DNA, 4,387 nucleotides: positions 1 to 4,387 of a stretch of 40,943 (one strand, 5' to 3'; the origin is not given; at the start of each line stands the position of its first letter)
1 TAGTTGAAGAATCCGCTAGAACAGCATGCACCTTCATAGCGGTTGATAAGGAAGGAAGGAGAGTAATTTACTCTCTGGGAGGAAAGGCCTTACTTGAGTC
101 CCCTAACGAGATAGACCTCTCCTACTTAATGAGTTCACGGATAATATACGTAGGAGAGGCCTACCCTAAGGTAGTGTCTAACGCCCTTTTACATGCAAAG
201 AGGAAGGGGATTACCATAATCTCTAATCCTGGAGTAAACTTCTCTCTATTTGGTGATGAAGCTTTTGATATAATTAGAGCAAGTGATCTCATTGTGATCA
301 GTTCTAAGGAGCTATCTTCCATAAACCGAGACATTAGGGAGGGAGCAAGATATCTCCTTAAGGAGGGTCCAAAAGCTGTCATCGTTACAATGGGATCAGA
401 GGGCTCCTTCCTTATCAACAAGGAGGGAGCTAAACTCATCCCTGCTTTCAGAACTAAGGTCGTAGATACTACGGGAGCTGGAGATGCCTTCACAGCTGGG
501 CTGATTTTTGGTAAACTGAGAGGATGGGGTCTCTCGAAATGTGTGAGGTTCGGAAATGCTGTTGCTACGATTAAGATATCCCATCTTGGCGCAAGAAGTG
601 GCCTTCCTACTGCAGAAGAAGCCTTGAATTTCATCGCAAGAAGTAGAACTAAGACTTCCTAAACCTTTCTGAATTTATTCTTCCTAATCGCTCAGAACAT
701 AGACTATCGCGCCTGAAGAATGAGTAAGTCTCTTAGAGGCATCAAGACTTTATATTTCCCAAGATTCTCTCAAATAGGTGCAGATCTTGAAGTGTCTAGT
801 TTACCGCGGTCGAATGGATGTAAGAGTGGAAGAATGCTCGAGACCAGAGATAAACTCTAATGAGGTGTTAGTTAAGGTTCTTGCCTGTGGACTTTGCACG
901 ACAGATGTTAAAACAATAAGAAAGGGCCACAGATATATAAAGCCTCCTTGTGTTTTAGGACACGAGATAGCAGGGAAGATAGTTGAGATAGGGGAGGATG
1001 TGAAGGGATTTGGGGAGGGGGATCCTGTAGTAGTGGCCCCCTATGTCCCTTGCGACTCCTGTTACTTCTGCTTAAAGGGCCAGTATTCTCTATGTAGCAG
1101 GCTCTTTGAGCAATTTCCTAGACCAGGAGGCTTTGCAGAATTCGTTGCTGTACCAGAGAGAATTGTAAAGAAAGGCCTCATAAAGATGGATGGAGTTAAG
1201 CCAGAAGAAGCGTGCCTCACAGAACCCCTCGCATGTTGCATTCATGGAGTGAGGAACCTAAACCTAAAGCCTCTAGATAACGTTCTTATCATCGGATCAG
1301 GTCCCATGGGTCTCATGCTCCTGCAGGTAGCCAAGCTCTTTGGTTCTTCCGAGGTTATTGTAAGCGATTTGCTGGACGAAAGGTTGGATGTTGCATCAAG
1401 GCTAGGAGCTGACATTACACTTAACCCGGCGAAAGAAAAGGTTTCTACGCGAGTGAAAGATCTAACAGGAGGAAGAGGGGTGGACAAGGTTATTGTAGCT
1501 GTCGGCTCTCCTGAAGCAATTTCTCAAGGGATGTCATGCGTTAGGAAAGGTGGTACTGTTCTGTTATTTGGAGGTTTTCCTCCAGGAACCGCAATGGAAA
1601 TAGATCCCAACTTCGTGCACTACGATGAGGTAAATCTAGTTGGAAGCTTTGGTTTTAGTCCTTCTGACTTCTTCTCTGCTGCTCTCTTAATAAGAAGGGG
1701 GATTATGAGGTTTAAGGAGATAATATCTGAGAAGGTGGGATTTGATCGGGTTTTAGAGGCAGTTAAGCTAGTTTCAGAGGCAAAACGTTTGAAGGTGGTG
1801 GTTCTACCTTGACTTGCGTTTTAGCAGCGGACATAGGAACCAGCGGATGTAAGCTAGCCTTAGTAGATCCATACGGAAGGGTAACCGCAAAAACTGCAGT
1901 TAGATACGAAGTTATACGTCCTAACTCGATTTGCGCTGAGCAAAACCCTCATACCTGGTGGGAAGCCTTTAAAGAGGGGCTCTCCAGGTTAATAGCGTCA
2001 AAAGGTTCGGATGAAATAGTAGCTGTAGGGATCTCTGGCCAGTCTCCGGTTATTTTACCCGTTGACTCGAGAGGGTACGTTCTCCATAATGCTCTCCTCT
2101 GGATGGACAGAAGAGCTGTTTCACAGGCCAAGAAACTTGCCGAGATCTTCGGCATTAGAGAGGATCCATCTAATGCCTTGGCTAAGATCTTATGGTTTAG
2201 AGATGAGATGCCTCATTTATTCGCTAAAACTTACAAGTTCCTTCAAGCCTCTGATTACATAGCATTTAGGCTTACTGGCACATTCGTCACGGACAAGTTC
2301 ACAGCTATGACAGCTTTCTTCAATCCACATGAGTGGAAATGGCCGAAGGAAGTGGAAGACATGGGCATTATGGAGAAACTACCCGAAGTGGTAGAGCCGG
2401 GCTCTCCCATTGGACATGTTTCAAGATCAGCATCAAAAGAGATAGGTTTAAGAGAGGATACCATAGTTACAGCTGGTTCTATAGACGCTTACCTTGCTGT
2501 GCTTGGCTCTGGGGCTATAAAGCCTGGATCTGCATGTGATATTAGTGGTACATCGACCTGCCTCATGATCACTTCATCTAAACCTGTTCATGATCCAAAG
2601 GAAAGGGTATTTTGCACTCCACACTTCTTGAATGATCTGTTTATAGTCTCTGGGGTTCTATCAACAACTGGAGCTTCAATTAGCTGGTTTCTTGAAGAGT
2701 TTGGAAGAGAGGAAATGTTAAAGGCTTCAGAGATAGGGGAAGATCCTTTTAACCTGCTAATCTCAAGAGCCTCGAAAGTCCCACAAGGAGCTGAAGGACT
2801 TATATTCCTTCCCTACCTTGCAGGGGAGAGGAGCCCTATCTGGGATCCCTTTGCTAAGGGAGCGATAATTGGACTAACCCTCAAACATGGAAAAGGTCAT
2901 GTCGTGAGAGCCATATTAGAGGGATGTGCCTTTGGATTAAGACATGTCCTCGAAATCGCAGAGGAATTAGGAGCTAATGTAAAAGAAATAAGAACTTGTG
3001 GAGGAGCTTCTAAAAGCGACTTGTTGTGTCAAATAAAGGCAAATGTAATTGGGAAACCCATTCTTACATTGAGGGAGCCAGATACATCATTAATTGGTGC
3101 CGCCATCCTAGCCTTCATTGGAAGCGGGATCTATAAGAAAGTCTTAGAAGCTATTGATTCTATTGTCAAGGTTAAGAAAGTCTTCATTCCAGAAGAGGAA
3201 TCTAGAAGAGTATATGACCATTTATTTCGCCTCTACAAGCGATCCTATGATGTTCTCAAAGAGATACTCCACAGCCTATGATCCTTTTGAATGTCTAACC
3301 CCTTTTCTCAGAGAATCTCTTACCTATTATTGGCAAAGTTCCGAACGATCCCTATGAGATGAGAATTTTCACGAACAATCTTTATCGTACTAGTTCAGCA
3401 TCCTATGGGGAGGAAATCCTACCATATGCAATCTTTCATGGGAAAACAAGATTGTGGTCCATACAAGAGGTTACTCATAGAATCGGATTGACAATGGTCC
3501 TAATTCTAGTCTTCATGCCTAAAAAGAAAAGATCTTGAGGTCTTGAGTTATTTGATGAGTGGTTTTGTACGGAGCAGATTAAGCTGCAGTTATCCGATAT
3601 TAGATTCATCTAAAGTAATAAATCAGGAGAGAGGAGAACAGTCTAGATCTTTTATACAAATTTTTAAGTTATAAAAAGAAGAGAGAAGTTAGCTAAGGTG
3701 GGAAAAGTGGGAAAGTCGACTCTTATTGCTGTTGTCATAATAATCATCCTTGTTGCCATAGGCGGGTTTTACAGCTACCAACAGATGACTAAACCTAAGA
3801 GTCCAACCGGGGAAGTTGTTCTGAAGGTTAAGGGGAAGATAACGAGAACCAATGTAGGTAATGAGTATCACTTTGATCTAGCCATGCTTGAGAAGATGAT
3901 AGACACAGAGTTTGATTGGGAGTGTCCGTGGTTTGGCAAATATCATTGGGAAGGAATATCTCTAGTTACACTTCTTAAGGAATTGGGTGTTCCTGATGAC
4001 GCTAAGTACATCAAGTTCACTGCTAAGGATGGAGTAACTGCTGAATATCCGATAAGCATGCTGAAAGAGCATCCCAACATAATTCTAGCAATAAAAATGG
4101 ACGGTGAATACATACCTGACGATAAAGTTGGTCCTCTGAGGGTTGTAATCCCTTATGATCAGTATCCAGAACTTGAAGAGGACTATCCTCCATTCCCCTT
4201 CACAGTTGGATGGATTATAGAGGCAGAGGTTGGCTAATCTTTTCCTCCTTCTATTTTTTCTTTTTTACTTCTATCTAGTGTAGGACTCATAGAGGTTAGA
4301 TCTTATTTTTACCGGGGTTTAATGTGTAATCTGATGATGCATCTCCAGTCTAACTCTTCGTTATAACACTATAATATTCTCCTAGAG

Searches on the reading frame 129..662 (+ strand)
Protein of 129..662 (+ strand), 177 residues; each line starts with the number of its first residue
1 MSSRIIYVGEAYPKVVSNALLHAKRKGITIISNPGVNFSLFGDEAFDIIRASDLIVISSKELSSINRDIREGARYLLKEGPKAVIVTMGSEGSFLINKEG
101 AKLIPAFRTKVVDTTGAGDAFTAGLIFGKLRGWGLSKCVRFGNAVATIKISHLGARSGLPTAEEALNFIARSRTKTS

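Call 16: search_protein_families(library=pfam, proteins=[window:129-662:+], max_evalue=0.001)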
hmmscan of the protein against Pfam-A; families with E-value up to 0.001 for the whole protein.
window:129-662:+ (177 aa): 2 families
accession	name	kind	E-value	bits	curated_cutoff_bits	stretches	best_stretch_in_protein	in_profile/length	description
PF00294.29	PfkB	-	3.1e-29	102.7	25.8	1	28-161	162-301/302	pfkB family carbohydrate kinase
PF25270.1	Khk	-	0.00016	21.4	35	1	84-166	280-358/365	Prokaryotic ketohexokinase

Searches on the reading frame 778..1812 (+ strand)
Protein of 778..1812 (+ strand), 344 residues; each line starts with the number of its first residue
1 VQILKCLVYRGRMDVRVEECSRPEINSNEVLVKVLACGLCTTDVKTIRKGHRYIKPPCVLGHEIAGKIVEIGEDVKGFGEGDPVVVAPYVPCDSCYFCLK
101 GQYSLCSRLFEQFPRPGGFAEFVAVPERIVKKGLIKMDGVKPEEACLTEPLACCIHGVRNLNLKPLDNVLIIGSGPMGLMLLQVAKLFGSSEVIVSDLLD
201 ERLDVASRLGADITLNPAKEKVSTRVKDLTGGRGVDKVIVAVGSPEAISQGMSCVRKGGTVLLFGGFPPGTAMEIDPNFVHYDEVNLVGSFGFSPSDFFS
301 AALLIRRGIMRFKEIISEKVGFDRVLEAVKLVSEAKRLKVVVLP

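Call 16: search_protein_families(library=pfam, proteins=[window:778-1812:+], max_evalue=0.001)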
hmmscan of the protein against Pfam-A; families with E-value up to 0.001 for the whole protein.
window:778-1812:+ (344 aa): 4 families
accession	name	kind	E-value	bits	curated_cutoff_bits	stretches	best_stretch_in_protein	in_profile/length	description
PF00107.32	ADH_zinc_N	-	5.9e-30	104.3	31.8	1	176-301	1-123/129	Zinc-binding dehydrogenase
PF08240.17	ADH_N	-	1.3e-28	99.7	23.5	1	27-130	2-99/104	Alcohol dehydrogenase GroES-like domain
PF16912.11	Glu_dehyd_C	-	5.1e-08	33.1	34.9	1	167-342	32-209/211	Glucose dehydrogenase C-terminus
PF13602.12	ADH_zinc_N_2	-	7.6e-05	24.1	27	1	209-335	1-126/134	Zinc-binding dehydrogenase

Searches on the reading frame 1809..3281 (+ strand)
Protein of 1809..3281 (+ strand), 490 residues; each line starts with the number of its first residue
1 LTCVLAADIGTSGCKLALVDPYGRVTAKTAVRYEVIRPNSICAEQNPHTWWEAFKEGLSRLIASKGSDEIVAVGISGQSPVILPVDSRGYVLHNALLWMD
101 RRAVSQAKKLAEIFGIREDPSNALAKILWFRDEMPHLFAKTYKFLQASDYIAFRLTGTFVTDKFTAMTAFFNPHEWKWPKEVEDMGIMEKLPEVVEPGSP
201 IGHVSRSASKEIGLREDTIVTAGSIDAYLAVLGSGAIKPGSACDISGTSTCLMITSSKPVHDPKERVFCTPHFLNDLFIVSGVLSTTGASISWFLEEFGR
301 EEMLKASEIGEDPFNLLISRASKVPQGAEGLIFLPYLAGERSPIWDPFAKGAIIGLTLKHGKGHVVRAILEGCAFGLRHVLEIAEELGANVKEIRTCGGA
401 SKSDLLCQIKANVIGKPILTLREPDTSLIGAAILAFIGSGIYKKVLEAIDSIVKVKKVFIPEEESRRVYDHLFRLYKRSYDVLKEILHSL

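Call 16: search_protein_families(library=pfam, proteins=[window:1809-3281:+], max_evalue=0.001)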
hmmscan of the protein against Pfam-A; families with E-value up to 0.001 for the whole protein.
window:1809-3281:+ (490 aa): 2 families
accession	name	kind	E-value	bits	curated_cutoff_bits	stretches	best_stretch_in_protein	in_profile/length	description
PF02782.22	FGGY_C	-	9.5e-44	150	27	1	245-437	4-196/198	FGGY family of carbohydrate kinases, C-terminal domain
PF00370.27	FGGY_N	-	8.2e-38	130.8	28.8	1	4-233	2-245/245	FGGY family of carbohydrate kinases, N-terminal domain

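Call 69: search_protein_families(library=ncbifam, proteins=[window:1809-3281:+], max_evalue=1e-10)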
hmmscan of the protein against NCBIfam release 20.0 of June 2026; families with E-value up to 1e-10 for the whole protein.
window:1809-3281:+ (490 aa): 12 families
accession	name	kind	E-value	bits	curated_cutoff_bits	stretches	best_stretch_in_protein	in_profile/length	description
TIGR01312.1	XylB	equivalog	1.2e-92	311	380.25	1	7-480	3-480/481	xylulokinase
TIGR01314.1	gntK_FGGY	equivalog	2.2e-75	254.1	648.55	1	5-478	3-488/505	gluconokinase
NF003154.0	PRK04123.1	equivalog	6.8e-57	193.4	428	1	8-482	10-536/554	ribulokinase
NF011601.0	PRK15027.1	equivalog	7.6e-49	166.4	912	1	6-486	4-482/484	xylulokinase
NF008187.0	PRK10939.1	equivalog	1.1e-47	162.8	528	1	122-482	137-502/521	autoinducer-2 kinase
TIGR01315.1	5C_CHO_kinase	subfamily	1.1e-46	159.6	408.7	1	5-479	3-533/541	FGGY family pentulose kinase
TIGR01311.1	glycerol_kin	equivalog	1.3e-46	158.9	590.35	1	4-466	3-477/496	glycerol kinase GlpK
TIGR02628.1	fuculo_kin_coli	equivalog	2.4e-41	142.2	470.9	1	106-461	116-464/465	L-fuculokinase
NF000756.0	PRK00047.1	subfamily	1.2e-40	139.3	498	1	4-468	7-480/502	glycerol kinase GlpK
TIGR01234.1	L-ribulokinase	equivalog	1.7e-40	139.3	583.25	1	19-482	30-529/536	ribulokinase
TIGR02627.1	rhamnulo_kin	equivalog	1.3e-13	50.3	527.95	0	6-263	2-268/454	rhamnulokinase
NF007925.0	PRK10640.1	equivalog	6.6e-12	44.6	639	0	4-263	6-274/489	rhamnulokinase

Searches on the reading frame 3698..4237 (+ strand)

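Call 16: search_protein_families(library=pfam, proteins=[window:3698-4237:+], max_evalue=0.001)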
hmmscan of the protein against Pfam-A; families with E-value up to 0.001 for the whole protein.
window:3698-4237:+ (179 aa): 1 family
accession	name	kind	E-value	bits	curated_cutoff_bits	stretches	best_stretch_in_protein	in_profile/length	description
PF00174.25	Oxidored_molyb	-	1.1e-14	54.8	24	1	69-152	56-144/169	Oxidoreductase molybdopterin binding domain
